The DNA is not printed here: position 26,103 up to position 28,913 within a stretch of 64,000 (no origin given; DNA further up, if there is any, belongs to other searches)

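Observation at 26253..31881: B12-binding radical SAM enzyme that runs stop-less into a lipoprotein-like Pro-rich repeat region, downstream of a 994-aa Cys-repeat lipoprotein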

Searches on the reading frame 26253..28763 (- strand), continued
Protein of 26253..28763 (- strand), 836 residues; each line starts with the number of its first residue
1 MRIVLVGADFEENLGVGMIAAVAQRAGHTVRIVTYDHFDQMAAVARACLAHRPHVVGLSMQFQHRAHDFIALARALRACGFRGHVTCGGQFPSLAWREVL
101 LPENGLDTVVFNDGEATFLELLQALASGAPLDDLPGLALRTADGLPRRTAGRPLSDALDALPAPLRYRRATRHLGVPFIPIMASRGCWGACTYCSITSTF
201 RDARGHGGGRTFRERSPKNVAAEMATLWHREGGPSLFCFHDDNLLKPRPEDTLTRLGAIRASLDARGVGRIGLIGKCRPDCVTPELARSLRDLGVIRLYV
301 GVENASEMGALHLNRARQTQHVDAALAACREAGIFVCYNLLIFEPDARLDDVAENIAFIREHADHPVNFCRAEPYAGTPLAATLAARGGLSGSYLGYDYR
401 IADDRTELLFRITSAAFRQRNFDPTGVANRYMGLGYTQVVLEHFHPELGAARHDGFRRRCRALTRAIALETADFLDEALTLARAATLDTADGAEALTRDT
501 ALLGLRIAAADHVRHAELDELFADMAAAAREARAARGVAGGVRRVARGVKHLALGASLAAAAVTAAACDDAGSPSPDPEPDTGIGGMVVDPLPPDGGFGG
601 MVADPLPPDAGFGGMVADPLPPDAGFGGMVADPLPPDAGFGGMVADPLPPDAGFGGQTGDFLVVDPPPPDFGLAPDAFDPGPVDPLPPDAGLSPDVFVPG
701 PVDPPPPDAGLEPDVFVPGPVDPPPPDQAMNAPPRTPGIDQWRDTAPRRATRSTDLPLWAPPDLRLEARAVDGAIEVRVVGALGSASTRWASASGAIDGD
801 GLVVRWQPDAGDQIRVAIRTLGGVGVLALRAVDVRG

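Call 15: find_encoding_contigs(protein=P0075, flank=10000, max_places=2)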
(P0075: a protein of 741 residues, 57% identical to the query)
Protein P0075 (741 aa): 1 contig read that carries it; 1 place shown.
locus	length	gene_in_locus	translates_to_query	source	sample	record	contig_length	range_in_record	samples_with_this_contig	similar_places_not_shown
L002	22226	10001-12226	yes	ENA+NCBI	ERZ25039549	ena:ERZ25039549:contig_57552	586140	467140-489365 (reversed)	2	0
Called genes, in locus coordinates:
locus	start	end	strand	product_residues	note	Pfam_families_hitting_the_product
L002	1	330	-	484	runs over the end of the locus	PF13248:Zn_ribbon_3 (faint), PF13785:DUF4178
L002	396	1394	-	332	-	-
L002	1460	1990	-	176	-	-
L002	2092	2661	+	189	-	PF01266:DAO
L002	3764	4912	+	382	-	PF07992:Pyr_redox_2 (faint), PF13450:NAD_binding_8 (faint)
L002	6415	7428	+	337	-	PF07499:RuvA_C (weak)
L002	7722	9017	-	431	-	PF01053:Cys_Met_Meta_PP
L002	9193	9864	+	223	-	-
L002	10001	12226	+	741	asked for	PF02310:B12-binding, PF04055:Radical_SAM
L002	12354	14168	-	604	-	PF00034:Cytochrom_C, PF13442:Cytochrome_CBB3, PF02239:Cytochrom_D1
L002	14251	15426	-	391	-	PF13088:BNR_2 (faint)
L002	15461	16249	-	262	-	-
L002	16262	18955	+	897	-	PF00330:Aconitase, PF00694:Aconitase_C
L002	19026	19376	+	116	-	-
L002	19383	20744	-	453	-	PF22694:CtpB_N-like, PF00595:PDZ, PF13180:PDZ_2, PF17820:PDZ_6, PF03572:Peptidase_S41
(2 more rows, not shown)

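Call 16: find_encoding_contigs(protein=P0044, flank=10000, max_places=2)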
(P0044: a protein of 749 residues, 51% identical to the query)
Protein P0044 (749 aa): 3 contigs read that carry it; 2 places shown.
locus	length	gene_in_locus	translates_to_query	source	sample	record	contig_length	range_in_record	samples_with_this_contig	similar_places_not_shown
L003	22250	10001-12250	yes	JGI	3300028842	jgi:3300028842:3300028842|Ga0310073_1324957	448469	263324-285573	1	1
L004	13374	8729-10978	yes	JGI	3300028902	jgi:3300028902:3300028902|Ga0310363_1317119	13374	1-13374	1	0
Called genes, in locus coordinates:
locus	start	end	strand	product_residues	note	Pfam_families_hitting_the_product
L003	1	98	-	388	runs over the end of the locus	PF12704:MacB_PCD, PF02687:FtsX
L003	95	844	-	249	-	PF00005:ABC_tran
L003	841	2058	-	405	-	PF25917:BSH_RND, PF25984:BSH_YknX, PF25954:Beta-barrel_RND_2, PF25989:YknX_C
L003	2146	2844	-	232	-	-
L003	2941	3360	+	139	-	PF09656:PGPGW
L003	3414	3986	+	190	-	PF01949:Endo_dU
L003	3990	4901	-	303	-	-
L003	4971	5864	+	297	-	PF13489:Methyltransf_23, PF13847:Methyltransf_31 (weak), PF08241:Methyltransf_11, PF08242:Methyltransf_12, PF13649:Methyltransf_25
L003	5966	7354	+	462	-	-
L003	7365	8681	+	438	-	PF02698:DUF218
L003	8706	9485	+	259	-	PF00117:GATase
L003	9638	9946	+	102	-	-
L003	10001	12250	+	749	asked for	PF02310:B12-binding, PF04055:Radical_SAM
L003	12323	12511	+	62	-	-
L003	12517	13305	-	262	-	-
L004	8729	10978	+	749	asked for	PF02310:B12-binding, PF04055:Radical_SAM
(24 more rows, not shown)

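Call 19: find_related_loci(query=A1, collection=genome_contigs, flank=6000)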
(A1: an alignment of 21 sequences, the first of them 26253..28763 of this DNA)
Query A1 (836 aa) in genome_contigs; peptide patterns used: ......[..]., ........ (x = any residue, [..] = any of these).
141 stretches matched a pattern; 116 encode a relative of the query (tblastn E <= 1e-3); the best 80 are kept; 80 distinct loci.
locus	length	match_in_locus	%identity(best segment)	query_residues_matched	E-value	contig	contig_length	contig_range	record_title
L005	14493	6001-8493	84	1-836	0e+0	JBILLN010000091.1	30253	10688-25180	MAG: Bradymonadia bacterium isolate ME2017-08-05_3300034118_group7_bin165 Rohwer_bin1474_scaffold_469_c1, whole genome s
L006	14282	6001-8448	73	1-836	0e+0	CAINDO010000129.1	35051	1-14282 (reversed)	MAG: uncultured Myxococcales bacterium isolate Loclat_bin-06019 genome assembly, contig: bin-06019:129/667, whole genome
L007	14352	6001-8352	56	1-834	0e+0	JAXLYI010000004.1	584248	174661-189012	MAG: Polyangiales bacterium isolate STL-MYX9 C4.55.fa-4, whole genome shotgun sequence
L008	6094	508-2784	57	1-834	0e+0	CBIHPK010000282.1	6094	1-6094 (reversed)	MAG TPA_asm: uncultured Myxococcaceae bacterium isolate SRR18156209_binner13_Refined_17 genome assembly, contig: ERZ2733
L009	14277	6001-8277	56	1-834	0e+0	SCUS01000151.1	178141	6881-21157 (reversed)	MAG: Myxococcaceae bacterium isolate GW715_bin.15 GW715_bin.15-99445, whole genome shotgun sequence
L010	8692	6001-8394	54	1-836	0e+0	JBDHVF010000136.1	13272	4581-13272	MAG: Polyangiales bacterium isolate AS-MESO-3CA.253 NODE_20198_length_13272_cov_4.253429, whole genome shotgun sequence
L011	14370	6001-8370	55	1-835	0e+0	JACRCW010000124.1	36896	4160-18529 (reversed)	MAG: Deltaproteobacteria bacterium isolate NC_groundwater_1656_Pr3_B-0.1um_70_40 SR-2_scaffold_141_2709389, whole genome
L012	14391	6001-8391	55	1-834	0e+0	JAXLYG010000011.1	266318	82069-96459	MAG: Polyangiales bacterium isolate STL-MYX7 C1.48.fa-11, whole genome shotgun sequence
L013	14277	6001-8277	50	1-835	0e+0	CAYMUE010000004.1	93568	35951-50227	MAG TPA_asm: uncultured Polyangiaceae bacterium isolate SRP216815_co1_51 genome assembly, contig: NODE_270_length_93568_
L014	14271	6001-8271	52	1-834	0e+0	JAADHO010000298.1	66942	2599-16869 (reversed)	MAG: Deltaproteobacteria bacterium isolate M_MetaBat.197 contig-127_767, whole genome shotgun sequence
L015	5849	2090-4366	50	1-835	0e+0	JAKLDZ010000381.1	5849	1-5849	MAG: Myxococcota bacterium isolate RA.bin121 RA.bin121_381, whole genome shotgun sequence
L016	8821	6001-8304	51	1-834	0e+0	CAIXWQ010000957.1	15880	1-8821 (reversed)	MAG: uncultured delta proteobacterium isolate MJ-time_bin-4440 genome assembly, contig: bin-4440:0957/1422, whole genome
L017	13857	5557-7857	54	1-831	0e+0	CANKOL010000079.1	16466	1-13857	MAG: Sandaracinaceae bacterium isolate RH-9nov16-262 genome assembly, contig: RH-9nov16-C-C7107, whole genome shotgun se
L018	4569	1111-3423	50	1-836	0e+0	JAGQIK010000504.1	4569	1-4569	MAG: Myxococcales bacterium isolate HKST-UBA02 k127_2539986, whole genome shotgun sequence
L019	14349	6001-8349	50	1-833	0e+0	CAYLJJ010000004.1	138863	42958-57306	MAG TPA_asm: uncultured Nannocystaceae bacterium isolate binchicken_co141_483 genome assembly, contig: NODE_273_length_1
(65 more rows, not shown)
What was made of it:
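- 116 relatives were found in GTDB species genomes; the 80 listed are all MAGs, nearly all labelled as Myxococcota groups (call 19).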

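Call 20: search_solved_structures(query=window:26253-28763:-, max_evalue=0.01)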
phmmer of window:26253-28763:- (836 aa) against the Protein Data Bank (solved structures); distinct sequences matched with E-value up to 0.01: 1.
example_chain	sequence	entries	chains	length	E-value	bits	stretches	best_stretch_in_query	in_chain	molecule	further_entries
9ccb_A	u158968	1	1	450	1.2e-06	30.2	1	82-381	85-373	Radical SAM core domain-containing protein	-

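Call 38: predict_structure(alignment_id=A2)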
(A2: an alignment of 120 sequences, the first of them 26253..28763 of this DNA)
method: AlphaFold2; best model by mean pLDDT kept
length: 836 residues; sequences in the alignment: 120
mean_pLDDT: 80.7   pTM: 0.79
mean pLDDT of the five models: 80.7, 80.3, 80.2, 79.2, 77.7
residues with pLDDT >= 90: 572; 70-90: 47; 50-70: 40; < 50: 177
segments of 3 or more residues with pLDDT < 50: 561-648, 650-737
pLDDT, mean of each block of 10 residues (from residue 1): 90 89 98 92 97 97 91 98 97 97 97 95 98 97 94 96 92 95 93 94 96 97 97 95 92 98 98 96 98 97 96 94 98 97 98 98 96 95 96 92 98 96 91 96 97 98 98 99 96 96 98 97 97 81 60 57 40 31 26 30 36 32 36 38 37 33 35 37 32 34 35 32 27 42 59 89 92 95 90 94 96 96 95 82
secondary structure, 60 per line:
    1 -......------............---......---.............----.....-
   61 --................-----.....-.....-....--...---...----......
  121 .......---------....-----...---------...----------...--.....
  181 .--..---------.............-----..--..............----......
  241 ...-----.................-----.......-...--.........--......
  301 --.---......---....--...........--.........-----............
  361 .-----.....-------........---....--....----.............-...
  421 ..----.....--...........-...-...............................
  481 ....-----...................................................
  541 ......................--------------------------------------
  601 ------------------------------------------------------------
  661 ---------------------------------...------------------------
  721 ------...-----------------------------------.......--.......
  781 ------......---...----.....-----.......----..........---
elements in order (helices of 4 or more, strands of 3 or more residues): E2-7 H14-25 E29-34 H38-50 E55-59 H63-78 E84-88 H90-94 H96-99 E108-110 H115-127 E137-140 E146-148 E171-173 E176-181 H195-207 H217-230 E235-243 H249-265 E271-277 H284-292 E295-300 H307-312 H316-319 H322-332 E335-343 H349-361 E367-371 H379-386 E390-393 E396-399 H404-416 H418-422 H427-431 H434-444 H450-484 H490-562 E765-771 E774-780 E787-792 E796-798 E803-807 E813-819 E824-830
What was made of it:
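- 28401..28733 (-): B12-binding (Rossmann-like) domain, aa 11-121. AF2 pLDDT >90 (call 38).
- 27564..28238 (-): Radical SAM partial TIM-barrel core, aa 176-400. CxxxCxxC is at aa 187-194 (28182-28205). Four family-specific conserved Cys lie on barrel strands: C238, C277, C337, C370. Strand assignment from the AF2 model (call 38).
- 27138..27563 (-): Helical domain, aa 401-542. A long helix (aa 490-562 in the model) runs on into the hydrophobic segment. AF2 model (call 38).
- The AF2 model is confident for aa 1-535 and 750-836 (call 38). AF2 models the segment as a continuation of a long helix (call 38).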

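Call 43: fold_search(model_id=the predicted structure, library=pdb)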
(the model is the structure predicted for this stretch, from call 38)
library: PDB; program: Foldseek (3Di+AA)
matches with E <= 10: 1771; with E <= 0.001: 100
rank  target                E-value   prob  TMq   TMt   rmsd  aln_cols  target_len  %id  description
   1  5ul4                  1.5e-19  1.00  0.44  0.50   9.1       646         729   15  Structure of Cobalamin-dependent S-adenosylmethionine radical enzyme OxsB with aqua-cobalamin and S-adenosylmethionine b (released 2017-04-19)
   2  5ul3                  1.8e-18  1.00  0.44  0.50   8.3       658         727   15  Structure of Cobalamin-dependent S-adenosylmethionine radical enzyme OxsB with aqua-cobalamin bound (released 2017-04-19)
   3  5ul2                  3.0e-18  1.00  0.45  0.50   8.7       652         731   15  Structure of Apo, SeMet-labeled Cobalamin-dependent S-adenosylmethionine radical enzyme OxsB (released 2017-04-19)
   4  9ccb                  4.9e-18  1.00  0.37  0.71   8.6       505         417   16  X-ray crystal structure of methyl-coenzyme M reductase glutamine methylase (MgmA) from Methanothermobacter marburgensis  (released 2025-01-01)
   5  6wtf_A                1.3e-16  1.00  0.39  0.58   4.6       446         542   17  Structure of radical S-adenosylmethionine methyltransferase, TsrM, from Kitasatospora setae with tryptophan substrate  (released 2020-12-23)
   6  6wte_B                1.7e-16  1.00  0.39  0.59   4.4       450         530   17  Structure of radical S-adenosylmethionine methyltransferase, TsrM, from Kitasatospora setae with cobalamin and [4Fe-4S (released 2020-12-23)
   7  6wte_A                1.8e-16  1.00  0.39  0.56   5.9       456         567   17  Structure of radical S-adenosylmethionine methyltransferase, TsrM, from Kitasatospora setae with cobalamin and [4Fe-4S (released 2020-12-23)
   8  6wtf_B                2.0e-16  1.00  0.38  0.57   4.8       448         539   17  Structure of radical S-adenosylmethionine methyltransferase, TsrM, from Kitasatospora setae with tryptophan substrate  (released 2020-12-23)
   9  6fd2_B                9.3e-16  1.00  0.36  0.63   8.6       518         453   19  Radical SAM 1,2-diol dehydratase AprD4 in complex with its substrate paromamine (released 2018-01-17)
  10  6fd2_A                1.5e-15  1.00  0.39  0.67   7.2       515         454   18  Radical SAM 1,2-diol dehydratase AprD4 in complex with its substrate paromamine (released 2018-01-17)
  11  9n1d                  2.8e-15  1.00  0.40  0.52  10.4       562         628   14  Crystal structure of CysS from Corallococcus sp. CA054B with 5'-deoxyadenosine and methionine bound (released 2026-01-28)
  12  9n1b                  1.2e-14  1.00  0.40  0.51  10.7       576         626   16  Crystal structure of CysS from Corallococcus sp. CA054B with 5'-deoxyadenosine, methionine, and pantetheinylated 3-metho (released 2026-01-28)
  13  9n1c                  4.0e-14  1.00  0.40  0.52  10.7       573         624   16  Crystal structure of CysS from Corallococcus sp. CA054B with 5'-deoxyadenosine, methionine, and pantetheinylated 3-ethox (released 2026-01-28)
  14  7kdx_A                3.4e-13  1.00  0.37  0.46  11.8       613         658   14  Crystal structure of Streptomyces tokunonesis TokK with hydroxycobalamin, 5'-deoxyadenosine, and methionine (released 2022-01-12)
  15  7kdy_A                5.9e-13  1.00  0.39  0.48  11.4       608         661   14  Crystal structure of Streptomyces tokunonesis TokK with hydroxycobalamin, 5'-deoxyadenosine, methionine, and (2R)-pant (released 2022-01-12)
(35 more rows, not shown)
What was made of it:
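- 28401..28733 (-): Foldseek matches to OxsB, TsrM and MgmA (call 43).
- On Class B (B12-binding) radical SAM enzymes: Foldseek: OxsB 1.5e-19, MgmA 4.9e-18, TsrM 1.3e-16, CysS and TokK (call 43).
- Foldseek top hits are OxsB, MgmA, TsrM, AprD4, CysS and TokK (call 43).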
